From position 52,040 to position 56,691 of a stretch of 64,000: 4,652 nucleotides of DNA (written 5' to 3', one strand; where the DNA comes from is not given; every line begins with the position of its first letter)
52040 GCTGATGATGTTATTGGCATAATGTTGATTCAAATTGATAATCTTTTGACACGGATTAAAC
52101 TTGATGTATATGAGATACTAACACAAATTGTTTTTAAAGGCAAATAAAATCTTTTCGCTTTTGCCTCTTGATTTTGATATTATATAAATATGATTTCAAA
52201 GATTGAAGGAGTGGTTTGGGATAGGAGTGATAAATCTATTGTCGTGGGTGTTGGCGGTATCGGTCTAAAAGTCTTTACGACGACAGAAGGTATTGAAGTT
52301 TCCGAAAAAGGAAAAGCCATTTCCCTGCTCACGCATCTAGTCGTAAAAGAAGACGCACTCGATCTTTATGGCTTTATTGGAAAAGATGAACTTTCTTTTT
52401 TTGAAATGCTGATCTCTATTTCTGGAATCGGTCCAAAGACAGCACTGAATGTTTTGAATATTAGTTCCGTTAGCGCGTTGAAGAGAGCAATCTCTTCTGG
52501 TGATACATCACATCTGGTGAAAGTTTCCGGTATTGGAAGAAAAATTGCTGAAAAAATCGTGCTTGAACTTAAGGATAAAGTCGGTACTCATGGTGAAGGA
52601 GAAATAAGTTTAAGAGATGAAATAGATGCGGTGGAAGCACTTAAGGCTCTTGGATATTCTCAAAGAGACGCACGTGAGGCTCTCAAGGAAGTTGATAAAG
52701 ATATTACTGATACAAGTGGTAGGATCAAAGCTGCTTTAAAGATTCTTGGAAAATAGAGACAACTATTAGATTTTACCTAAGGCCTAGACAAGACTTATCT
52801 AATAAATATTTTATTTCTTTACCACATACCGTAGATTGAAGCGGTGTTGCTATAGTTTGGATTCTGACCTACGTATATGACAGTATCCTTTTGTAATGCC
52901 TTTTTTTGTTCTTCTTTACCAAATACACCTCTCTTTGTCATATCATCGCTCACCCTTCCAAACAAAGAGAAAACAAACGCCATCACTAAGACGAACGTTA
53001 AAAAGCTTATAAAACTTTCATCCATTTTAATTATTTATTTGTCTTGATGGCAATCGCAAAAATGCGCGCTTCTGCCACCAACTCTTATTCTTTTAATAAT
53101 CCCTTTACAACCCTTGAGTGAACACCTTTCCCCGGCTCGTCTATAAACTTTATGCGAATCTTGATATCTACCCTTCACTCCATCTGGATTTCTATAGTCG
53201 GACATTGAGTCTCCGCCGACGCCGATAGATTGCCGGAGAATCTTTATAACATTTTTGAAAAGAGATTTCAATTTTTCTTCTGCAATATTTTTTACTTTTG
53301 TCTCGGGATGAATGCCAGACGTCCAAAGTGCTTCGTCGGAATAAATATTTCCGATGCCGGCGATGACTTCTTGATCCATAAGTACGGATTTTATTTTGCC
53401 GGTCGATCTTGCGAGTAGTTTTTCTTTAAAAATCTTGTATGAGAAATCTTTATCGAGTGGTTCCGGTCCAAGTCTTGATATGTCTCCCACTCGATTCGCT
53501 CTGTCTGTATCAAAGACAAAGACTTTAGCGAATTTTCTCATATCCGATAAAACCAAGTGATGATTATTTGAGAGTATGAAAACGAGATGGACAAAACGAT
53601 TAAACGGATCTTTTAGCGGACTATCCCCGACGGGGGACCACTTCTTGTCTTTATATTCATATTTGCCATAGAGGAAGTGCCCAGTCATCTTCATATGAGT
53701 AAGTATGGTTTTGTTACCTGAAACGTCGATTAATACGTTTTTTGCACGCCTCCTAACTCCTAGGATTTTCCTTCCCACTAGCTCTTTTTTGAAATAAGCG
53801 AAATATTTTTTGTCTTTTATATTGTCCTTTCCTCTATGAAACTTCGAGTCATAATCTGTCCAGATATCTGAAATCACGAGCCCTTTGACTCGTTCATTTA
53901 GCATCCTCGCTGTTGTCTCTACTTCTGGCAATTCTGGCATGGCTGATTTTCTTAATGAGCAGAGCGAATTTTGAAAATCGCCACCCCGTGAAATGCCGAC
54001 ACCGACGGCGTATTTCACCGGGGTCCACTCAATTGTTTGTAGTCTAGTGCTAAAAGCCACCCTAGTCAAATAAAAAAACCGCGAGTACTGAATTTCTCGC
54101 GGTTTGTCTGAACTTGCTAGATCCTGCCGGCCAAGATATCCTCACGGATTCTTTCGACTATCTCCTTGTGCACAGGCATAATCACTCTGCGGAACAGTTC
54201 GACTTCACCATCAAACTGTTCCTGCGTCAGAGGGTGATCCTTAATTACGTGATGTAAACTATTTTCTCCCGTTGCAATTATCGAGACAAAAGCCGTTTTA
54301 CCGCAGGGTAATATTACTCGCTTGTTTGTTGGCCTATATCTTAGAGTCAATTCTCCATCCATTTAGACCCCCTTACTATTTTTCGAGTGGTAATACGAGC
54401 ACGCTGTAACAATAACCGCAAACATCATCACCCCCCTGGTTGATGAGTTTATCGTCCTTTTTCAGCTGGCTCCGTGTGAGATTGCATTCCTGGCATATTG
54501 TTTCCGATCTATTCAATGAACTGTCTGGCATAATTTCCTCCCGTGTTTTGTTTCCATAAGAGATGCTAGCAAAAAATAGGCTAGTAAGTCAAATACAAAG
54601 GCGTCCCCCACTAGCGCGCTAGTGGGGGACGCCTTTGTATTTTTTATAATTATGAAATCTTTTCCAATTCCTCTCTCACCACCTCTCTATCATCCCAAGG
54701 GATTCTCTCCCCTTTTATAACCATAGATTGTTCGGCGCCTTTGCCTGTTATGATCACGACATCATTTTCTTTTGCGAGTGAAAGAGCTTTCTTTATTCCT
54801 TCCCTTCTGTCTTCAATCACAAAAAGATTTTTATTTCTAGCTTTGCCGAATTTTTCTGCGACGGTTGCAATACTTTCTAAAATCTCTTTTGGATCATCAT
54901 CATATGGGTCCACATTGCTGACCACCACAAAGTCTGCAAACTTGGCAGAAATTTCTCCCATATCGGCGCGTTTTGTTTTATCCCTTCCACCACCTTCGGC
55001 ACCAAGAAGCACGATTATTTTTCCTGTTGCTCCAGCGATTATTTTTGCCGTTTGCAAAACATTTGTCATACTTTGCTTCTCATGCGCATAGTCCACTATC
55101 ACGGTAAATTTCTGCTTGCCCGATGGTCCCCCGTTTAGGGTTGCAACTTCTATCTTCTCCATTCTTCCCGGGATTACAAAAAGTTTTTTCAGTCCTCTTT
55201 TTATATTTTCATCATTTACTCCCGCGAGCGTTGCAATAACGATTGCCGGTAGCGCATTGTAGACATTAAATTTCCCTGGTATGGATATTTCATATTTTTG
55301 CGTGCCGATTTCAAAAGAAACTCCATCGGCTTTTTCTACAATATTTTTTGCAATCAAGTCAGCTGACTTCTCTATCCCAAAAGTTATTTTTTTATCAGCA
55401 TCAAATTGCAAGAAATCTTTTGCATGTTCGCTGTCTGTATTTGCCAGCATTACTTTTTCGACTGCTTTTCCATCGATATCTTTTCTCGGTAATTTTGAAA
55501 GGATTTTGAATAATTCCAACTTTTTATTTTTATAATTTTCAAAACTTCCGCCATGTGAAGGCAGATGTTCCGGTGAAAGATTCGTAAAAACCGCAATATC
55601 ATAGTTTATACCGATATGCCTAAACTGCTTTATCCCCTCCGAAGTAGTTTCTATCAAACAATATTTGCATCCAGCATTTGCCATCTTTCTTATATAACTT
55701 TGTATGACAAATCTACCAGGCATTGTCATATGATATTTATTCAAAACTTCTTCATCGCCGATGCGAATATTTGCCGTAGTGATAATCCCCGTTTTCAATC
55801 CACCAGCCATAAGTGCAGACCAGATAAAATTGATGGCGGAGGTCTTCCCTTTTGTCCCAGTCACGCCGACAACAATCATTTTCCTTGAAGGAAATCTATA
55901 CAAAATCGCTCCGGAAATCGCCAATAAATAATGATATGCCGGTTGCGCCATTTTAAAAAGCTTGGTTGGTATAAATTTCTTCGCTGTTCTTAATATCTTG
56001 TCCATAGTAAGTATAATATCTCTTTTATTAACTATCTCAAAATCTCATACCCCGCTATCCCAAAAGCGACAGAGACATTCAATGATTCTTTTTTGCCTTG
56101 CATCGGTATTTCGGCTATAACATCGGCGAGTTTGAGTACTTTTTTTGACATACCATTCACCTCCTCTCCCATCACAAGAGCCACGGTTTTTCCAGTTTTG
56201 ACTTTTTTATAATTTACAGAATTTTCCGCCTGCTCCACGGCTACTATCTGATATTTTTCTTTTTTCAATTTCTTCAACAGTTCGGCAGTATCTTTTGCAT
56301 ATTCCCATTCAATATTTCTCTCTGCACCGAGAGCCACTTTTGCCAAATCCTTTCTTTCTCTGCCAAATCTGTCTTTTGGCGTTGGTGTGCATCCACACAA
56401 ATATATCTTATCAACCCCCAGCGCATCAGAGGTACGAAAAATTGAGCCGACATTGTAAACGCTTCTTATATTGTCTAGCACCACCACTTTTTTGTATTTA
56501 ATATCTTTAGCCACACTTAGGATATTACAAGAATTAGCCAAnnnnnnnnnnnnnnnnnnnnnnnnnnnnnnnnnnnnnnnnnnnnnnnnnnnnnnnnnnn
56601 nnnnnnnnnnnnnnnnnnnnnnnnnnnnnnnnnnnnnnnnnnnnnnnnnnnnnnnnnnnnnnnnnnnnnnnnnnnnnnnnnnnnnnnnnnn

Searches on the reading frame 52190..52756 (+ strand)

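Call 96: search_protein_families(library=pfam, proteins=[window:52190-52756:+], max_evalue=0.000001)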
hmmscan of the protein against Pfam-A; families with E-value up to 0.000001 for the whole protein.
window:52190-52756:+ (188 aa): 4 families
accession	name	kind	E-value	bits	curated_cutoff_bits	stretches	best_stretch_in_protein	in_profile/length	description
PF14520.12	HHH_5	-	1.8e-16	60.8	27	1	71-129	1-57/57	Helix-hairpin-helix domain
PF01330.27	RuvA_N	-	3.3e-15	56.4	23.6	1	1-61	1-61/61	RuvA N terminal domain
PF07499.19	RuvA_C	-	1.5e-11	45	24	1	146-186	5-46/47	RuvA, C-terminal domain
PF00633.29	HHH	-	2.8e-08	33.7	24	0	72-90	11-29/30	Helix-hairpin-helix motif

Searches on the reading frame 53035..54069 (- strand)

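Call 96: search_protein_families(library=pfam, proteins=[window:53035-54069:-], max_evalue=0.000001)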
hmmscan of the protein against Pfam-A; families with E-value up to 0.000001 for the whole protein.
window:53035-54069:- (344 aa): 2 families
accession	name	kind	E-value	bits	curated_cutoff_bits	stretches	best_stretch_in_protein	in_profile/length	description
PF06831.19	H2TH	-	6.4e-27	93.8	34.7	1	200-291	1-91/93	Formamidopyrimidine-DNA glycosylase H2TH domain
PF01149.29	Fapy_DNA_glyco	-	2.6e-24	86.5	25.5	1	44-183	1-117/117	Formamidopyrimidine-DNA glycosylase N-terminal domain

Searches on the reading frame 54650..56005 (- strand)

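Call 96: search_protein_families(library=pfam, proteins=[window:54650-56005:-], max_evalue=0.000001)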
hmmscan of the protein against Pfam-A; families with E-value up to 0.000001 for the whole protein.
window:54650-56005:- (451 aa): 2 families
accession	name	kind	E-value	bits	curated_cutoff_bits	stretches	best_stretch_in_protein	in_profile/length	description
PF08245.18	Mur_ligase_M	-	5.2e-36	124.9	24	1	48-258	1-200/200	Mur ligase middle domain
PF02875.26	Mur_ligase_C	-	4.3e-24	86.2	28.4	1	297-423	9-127/127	Mur ligase, glutamate ligase domain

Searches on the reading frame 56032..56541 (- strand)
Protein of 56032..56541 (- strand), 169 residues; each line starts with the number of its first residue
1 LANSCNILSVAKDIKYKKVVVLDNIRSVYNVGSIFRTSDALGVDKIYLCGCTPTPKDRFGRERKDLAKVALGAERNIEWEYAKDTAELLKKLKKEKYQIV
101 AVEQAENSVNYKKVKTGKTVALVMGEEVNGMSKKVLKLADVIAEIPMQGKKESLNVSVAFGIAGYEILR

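Call 96: search_protein_families(library=pfam, proteins=[window:56032-56541:-], max_evalue=0.000001)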
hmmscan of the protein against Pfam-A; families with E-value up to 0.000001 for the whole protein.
window:56032-56541:- (169 aa): 1 family
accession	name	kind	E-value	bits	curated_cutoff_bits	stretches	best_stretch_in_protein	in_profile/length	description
PF00588.24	SpoU_methylase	-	1.7e-35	122.6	29.7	1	19-165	3-142/142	SpoU rRNA Methylase family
